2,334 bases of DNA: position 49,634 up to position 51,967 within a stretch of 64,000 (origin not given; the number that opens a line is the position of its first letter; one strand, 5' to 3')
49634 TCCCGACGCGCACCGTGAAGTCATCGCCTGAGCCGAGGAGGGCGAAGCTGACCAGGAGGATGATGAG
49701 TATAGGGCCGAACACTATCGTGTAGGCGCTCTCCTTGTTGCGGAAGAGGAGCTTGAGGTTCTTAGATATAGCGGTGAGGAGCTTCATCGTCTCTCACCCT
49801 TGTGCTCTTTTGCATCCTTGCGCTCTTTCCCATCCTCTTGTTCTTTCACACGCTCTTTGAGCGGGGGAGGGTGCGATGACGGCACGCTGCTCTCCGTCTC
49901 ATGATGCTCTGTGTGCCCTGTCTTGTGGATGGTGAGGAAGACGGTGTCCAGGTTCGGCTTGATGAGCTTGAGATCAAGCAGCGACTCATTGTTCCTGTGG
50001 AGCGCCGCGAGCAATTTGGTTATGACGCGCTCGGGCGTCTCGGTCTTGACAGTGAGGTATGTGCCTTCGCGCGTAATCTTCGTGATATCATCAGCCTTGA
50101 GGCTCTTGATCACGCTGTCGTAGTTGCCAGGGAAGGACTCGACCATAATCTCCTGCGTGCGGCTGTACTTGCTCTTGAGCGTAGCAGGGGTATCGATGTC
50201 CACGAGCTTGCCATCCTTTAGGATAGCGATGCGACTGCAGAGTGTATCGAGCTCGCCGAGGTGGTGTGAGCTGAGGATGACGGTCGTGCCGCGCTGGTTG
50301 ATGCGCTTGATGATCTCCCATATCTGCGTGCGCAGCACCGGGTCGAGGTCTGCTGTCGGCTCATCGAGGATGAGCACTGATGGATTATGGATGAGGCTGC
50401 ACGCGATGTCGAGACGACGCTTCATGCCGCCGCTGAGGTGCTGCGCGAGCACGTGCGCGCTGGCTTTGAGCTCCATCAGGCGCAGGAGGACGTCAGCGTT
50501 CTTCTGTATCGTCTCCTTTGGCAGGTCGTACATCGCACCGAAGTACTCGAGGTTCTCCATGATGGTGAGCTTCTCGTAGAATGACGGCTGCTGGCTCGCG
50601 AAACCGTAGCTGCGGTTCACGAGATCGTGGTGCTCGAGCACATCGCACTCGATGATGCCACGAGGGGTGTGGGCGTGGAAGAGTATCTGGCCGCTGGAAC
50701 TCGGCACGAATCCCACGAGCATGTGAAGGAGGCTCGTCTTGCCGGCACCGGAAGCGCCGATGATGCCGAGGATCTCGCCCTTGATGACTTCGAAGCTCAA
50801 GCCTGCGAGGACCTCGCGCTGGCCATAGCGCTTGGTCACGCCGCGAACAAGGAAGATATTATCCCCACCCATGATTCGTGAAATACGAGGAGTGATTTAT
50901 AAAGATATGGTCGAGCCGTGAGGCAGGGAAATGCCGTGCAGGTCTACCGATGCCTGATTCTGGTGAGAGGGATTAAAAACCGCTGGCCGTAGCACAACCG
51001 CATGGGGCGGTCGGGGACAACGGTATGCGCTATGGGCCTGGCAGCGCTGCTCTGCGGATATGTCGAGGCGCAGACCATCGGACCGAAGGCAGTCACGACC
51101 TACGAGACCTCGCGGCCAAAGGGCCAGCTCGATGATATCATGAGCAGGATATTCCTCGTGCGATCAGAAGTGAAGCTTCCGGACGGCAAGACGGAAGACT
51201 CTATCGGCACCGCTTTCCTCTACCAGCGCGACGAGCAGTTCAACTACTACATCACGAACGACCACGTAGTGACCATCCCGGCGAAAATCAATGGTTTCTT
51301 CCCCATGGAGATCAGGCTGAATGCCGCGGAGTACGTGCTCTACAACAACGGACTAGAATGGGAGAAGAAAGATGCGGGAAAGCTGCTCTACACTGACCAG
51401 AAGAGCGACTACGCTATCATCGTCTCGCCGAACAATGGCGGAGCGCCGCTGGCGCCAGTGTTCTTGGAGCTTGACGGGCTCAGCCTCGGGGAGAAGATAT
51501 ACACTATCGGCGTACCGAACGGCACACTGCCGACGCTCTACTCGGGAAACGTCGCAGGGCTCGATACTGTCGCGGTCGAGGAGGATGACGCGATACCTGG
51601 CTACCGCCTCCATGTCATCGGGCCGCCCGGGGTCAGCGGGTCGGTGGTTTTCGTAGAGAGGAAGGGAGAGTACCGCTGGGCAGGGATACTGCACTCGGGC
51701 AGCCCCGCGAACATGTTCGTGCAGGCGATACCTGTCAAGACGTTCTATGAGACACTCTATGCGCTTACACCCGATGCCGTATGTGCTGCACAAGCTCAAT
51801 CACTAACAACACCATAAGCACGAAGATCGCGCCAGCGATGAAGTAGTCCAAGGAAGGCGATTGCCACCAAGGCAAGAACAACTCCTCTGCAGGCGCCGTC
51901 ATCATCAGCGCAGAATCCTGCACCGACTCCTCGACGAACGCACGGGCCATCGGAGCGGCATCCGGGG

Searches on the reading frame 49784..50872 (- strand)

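Call 34: search_protein_families(library=pfam, proteins=[window:49784-50872:-], max_evalue=0.001)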
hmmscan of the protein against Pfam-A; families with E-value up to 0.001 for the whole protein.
window:49784-50872:- (362 aa): 2 families
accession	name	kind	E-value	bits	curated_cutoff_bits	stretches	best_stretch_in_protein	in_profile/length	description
PF00005.33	ABC_tran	-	4.1e-28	99.1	25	1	23-174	2-137/137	ABC transporter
PF13304.12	AAA_21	-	7.8e-13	49.6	27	1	130-209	222-304/304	AAA domain, putative AbiEii toxin, Type IV TA system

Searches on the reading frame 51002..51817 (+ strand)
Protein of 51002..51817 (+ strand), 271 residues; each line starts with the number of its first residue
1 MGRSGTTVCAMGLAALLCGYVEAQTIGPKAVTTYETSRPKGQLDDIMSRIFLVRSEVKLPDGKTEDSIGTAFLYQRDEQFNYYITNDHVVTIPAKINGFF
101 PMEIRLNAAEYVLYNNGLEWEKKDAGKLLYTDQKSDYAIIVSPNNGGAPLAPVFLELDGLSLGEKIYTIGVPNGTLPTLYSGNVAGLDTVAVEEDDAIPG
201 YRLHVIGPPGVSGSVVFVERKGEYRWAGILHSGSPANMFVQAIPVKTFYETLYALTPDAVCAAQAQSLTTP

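Call 51: search_protein_families(library=pfam, proteins=[window:51002-51817:+], max_evalue=0.01)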
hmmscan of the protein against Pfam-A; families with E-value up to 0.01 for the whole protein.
window:51002-51817:+ (271 aa): 1 family
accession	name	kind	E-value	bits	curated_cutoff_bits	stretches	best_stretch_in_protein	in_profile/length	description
PF13365.12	Trypsin_2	-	3.2e-10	41.3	27.6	1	69-222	1-139/144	Trypsin-like peptidase domain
